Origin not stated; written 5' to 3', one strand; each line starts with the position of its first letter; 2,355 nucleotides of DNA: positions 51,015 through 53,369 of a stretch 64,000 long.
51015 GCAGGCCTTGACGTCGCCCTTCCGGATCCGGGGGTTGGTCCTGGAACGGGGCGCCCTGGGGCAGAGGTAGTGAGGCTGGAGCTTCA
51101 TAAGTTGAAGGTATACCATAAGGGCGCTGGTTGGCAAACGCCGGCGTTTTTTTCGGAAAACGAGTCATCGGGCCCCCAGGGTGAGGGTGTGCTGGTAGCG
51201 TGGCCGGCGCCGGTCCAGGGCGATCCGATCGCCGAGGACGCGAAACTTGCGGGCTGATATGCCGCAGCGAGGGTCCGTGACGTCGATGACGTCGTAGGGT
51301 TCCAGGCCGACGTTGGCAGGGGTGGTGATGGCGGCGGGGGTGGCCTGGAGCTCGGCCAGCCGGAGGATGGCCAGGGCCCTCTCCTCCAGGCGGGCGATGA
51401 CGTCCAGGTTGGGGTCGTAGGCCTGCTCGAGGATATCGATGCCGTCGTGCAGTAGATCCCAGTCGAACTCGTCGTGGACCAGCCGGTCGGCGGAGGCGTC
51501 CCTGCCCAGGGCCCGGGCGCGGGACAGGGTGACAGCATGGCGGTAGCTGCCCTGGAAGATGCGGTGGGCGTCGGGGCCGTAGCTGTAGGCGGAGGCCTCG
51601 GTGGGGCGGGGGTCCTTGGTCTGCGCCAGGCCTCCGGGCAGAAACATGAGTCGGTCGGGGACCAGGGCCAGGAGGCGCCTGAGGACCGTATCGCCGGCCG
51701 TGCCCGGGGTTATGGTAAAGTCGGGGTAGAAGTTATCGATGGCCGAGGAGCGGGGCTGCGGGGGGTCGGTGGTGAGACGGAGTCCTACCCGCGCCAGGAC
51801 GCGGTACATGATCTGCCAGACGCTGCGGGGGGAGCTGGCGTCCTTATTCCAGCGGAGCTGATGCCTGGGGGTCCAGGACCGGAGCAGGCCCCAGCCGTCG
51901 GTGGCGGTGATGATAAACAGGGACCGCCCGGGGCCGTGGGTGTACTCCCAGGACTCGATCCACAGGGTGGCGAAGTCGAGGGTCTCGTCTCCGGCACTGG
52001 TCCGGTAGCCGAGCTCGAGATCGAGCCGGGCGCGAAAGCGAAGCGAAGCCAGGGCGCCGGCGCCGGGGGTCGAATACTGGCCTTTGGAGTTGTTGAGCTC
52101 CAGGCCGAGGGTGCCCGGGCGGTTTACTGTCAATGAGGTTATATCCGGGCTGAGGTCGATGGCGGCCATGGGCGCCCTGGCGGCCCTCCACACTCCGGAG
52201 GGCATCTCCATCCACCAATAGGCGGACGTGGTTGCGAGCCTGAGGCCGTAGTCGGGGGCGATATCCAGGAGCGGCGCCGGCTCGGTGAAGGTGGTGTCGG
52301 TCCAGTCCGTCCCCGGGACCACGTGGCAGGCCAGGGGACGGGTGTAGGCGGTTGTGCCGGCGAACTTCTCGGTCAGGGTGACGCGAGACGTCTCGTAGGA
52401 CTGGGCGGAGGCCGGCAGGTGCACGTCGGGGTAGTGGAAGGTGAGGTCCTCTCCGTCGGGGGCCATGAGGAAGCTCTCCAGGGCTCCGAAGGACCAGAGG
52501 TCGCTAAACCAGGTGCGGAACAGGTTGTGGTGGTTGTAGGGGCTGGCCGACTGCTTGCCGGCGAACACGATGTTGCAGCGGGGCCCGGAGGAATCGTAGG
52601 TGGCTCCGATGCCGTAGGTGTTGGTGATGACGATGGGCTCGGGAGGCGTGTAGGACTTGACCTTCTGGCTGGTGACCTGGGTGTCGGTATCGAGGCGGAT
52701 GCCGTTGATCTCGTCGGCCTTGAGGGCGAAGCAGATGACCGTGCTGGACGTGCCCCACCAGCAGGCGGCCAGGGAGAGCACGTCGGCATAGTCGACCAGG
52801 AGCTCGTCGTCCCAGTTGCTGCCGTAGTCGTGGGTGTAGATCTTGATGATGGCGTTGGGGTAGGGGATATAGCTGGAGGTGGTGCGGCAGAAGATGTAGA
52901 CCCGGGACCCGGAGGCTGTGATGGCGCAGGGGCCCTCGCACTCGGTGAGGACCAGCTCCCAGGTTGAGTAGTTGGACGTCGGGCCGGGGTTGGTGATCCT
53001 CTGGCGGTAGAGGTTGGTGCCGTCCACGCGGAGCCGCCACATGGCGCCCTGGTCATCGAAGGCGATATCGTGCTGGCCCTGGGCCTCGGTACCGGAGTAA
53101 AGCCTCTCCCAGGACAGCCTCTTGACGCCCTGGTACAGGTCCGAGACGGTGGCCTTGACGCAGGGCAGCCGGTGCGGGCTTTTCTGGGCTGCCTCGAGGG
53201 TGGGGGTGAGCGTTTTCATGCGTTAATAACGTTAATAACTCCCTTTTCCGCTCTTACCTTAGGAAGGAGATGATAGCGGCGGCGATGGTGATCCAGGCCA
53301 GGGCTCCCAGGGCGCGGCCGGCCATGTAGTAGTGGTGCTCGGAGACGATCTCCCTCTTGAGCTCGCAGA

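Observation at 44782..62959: About 18 kb phage-like element integrated into the 3' end of the RNase P RNA gene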

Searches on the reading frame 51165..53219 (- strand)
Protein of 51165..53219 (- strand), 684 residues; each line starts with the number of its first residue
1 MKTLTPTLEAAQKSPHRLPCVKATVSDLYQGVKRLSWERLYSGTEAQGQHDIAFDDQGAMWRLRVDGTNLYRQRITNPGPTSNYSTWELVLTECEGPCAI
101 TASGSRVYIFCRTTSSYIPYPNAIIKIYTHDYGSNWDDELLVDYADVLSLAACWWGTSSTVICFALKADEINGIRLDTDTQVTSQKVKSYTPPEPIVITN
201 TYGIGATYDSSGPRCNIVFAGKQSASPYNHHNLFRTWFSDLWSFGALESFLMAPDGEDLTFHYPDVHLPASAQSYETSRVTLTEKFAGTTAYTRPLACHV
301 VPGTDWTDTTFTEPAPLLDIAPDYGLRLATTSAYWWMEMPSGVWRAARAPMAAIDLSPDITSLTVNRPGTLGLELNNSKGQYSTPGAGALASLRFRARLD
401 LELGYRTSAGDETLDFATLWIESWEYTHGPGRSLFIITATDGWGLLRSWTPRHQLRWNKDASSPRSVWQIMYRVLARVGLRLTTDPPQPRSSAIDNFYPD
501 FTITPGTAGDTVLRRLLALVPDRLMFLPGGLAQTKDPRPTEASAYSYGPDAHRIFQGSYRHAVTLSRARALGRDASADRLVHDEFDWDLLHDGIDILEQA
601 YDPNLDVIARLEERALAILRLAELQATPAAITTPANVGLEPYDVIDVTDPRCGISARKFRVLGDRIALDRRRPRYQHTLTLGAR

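Call 8: search_protein_families(library=pfam, proteins=[window:51165-53219:-], max_evalue=0.01)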
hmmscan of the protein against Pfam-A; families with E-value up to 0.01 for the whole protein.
window:51165-53219:- (684 aa): 0 families

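Call 10: search_protein_families(library=phrogs, proteins=[window:51165-53219:-], max_evalue=0.01)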
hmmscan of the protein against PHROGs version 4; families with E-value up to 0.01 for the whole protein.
window:51165-53219:- (684 aa): 0 families

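Call 54: search_dna_similar(query=window:51165-53219:-, collection=phages, mode=protein, max_rows=12, max_evalue=0.001)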
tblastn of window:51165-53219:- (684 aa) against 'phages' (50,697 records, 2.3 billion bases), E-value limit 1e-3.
No match.

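Call 65: search_protein_families(library=ncbifam, proteins=[window:51165-53219:-], max_evalue=0.1)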
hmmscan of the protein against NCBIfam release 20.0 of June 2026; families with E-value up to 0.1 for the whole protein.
window:51165-53219:- (684 aa): 0 families

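Call 68: find_homologous_proteins(query=window:51165-53219:-)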
Query window:51165-53219:- (684 aa): 440 proteins with E <= 0.001 among 8000 candidates; the best 120 are listed.
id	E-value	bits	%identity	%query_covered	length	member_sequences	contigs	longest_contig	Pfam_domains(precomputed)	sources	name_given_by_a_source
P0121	8.9e-265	898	59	99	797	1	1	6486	-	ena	-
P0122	3.7e-263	893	58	100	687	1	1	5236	-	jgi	-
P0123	1.1e-262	891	58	100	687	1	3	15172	-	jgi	-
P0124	1.6e-262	891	59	99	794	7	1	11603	-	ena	-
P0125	3.2e-260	883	58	100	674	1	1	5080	-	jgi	-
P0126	2.1e-258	877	57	100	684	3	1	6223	-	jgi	-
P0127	4.9e-258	876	59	100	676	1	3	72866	-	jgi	-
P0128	1.9e-257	874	57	100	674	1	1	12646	-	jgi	-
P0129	3.2e-257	873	57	100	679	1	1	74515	-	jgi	-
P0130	4.7e-257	873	57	100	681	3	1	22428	-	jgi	-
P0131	6.6e-257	872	57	100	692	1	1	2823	-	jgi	-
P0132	7.4e-257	872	57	100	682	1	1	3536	-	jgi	-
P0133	3.9e-256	870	57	100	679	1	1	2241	-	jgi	-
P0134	5.1e-256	869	56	100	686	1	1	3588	-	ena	-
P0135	6.8e-256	869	57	100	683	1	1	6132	-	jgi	-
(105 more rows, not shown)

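Call 75: predict_structure(alignment_id=A2)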
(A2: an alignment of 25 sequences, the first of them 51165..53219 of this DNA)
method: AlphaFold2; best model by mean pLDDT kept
length: 684 residues; sequences in the alignment: 25
mean_pLDDT: 52.4   pTM: 0.41
mean pLDDT of the five models: 52.4, 49.1, 45.5, 39.6, 35.5
residues with pLDDT >= 90: 0; 70-90: 177; 50-70: 185; < 50: 322
segments of 3 or more residues with pLDDT < 50: 1-12, 29-35, 44-48, 195-201, 210-213, 221-296, 306-330, 385-387, 442-480, 482-501, 512-611
pLDDT, mean of each block of 10 residues (from residue 1): 39 56 65 51 51 75 81 82 82 77 80 67 81 79 74 62 75 80 77 51 52 53 42 31 26 26 23 27 29 43 47 29 36 53 56 73 73 80 56 59 66 61 72 78 45 26 33 44 42 38 51 42 29 25 24 24 25 31 32 37 40 51 53 52 62 64 59 57 55
secondary structure, 60 per line:
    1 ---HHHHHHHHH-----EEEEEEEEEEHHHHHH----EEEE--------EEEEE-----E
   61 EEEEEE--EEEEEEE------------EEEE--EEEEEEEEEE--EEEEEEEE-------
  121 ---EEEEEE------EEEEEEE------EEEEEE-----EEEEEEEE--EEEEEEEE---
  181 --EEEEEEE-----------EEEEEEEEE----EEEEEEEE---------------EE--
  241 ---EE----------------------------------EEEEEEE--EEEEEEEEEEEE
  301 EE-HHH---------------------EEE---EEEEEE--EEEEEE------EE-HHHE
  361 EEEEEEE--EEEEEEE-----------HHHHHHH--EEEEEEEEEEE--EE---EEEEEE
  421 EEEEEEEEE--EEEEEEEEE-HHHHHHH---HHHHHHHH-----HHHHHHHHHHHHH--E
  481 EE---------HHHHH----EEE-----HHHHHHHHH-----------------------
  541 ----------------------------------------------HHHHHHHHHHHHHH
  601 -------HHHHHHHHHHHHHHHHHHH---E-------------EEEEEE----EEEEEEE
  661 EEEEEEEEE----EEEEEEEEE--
elements in order (helices of 4 or more, strands of 3 or more residues): H4-12 E18-27 H28-33 E38-41 E50-54 E60-66 E69-75 E88-91 E94-103 E106-113 E124-129 E136-142 E149-154 E160-167 E170-177 E183-189 E201-209 E214-221 E280-286 E289-302 E328-330 E334-339 E342-347 E360-367 E370-376 H388-394 E397-407 E415-429 E432-440 H442-448 H452-459 H465-477 E480-482 H492-496 E501-503 H509-517 H587-600 H608-626 E644-649 E654-669 E674-682

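Call 77: fold_search(model_id=the predicted structure, library=pdb)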
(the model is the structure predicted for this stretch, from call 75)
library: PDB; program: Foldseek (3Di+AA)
matches with E <= 10: 1087; with E <= 0.001: 47
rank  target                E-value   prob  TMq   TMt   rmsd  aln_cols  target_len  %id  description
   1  5tih_A                2.2e-05  1.00  0.20  0.36  19.3       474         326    6  Structural basis for inhibition of erythrocyte invasion by antibodies to Plasmodium falciparum protein CyRPA (released 2017-03-01)
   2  7lht_A                6.2e-05  1.00  0.17  0.08  20.7       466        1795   10  Structure of the LRRK2 dimer (released 2021-06-16)
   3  4xe9                  7.3e-05  1.00  0.20  0.20   5.1       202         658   12  Crystal structure of the NanB sialidase from Streptococcus pneumoniae in complex with Optactin (released 2016-01-13)
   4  8beu_D                1.1e-04  0.99  0.19  0.24  20.8       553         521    8  Structure of D188A-fructofuranosidase from Rhodotorula dairenensis in complex with raffinose (released 2022-12-28)
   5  7pi2_J                1.3e-04  1.00  0.20  0.37  18.8       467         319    5  PfCyRPA bound to monoclonal antibody Cy.003 Fab fragment (released 2022-02-09)
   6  4xmi                  1.9e-04  1.00  0.19  0.20   5.2       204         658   12  Crystal structure of the K499G mutant of NanB sialidase from Streptococcus pneumoniae (released 2016-01-13)
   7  4xog                  2.0e-04  1.00  0.19  0.20   5.2       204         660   12  CRYSTAL STRUCTURE OF THE NANB SIALIDASE FROM STREPTOCOCCUS PNEUMONIAE IN COMPLEX WITH Optactin and DANA (released 2016-02-03)
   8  5ezo_A                2.0e-04  1.00  0.21  0.38  17.7       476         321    7  Crystal Structure of PfCyRPA in complex with an invasion-inhibitory antibody Fab. (released 2017-01-11)
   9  5zqj_A                2.0e-04  0.99  0.21  0.26  24.8       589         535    8  Crystal structure of beta-xylosidase from Bacillus pumilus (released 2018-05-30)
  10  1yif_A                2.3e-04  0.99  0.20  0.25  25.7       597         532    8  CRYSTAL STRUCTURE OF beta-1,4-xylosidase FROM BACILLUS SUBTILIS, NEW YORK STRUCTURAL GENOMICS CONSORTIUM (released 2005-01-18)
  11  7c3e_B                2.7e-04  0.99  0.19  0.33  21.9       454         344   11  Crystal structure of R97A/R150A/R203A mutant of AofleA from Arthrobotrys oligospora (released 2020-07-29)
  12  8fo9_F                2.8e-04  0.99  0.17  0.06  19.3       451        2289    9  Cryo-EM structure of Rab29-LRRK2 complex in the LRRK2 tetramer state (released 2024-01-03)
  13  4xyx                  3.3e-04  1.00  0.18  0.19   5.2       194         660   11  NanB plus Optactamide (released 2016-02-10)
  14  7pi2_D                3.3e-04  1.00  0.23  0.40  13.4       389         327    9  PfCyRPA bound to monoclonal antibody Cy.003 Fab fragment (released 2022-02-09)
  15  3c2u_A                3.3e-04  0.98  0.20  0.25  23.9       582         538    9  Structure of the two subsite D-xylosidase from Selenomonas ruminantium in complex with 1,3-bis[tris(hydroxymethyl)meth (released 2008-04-22)
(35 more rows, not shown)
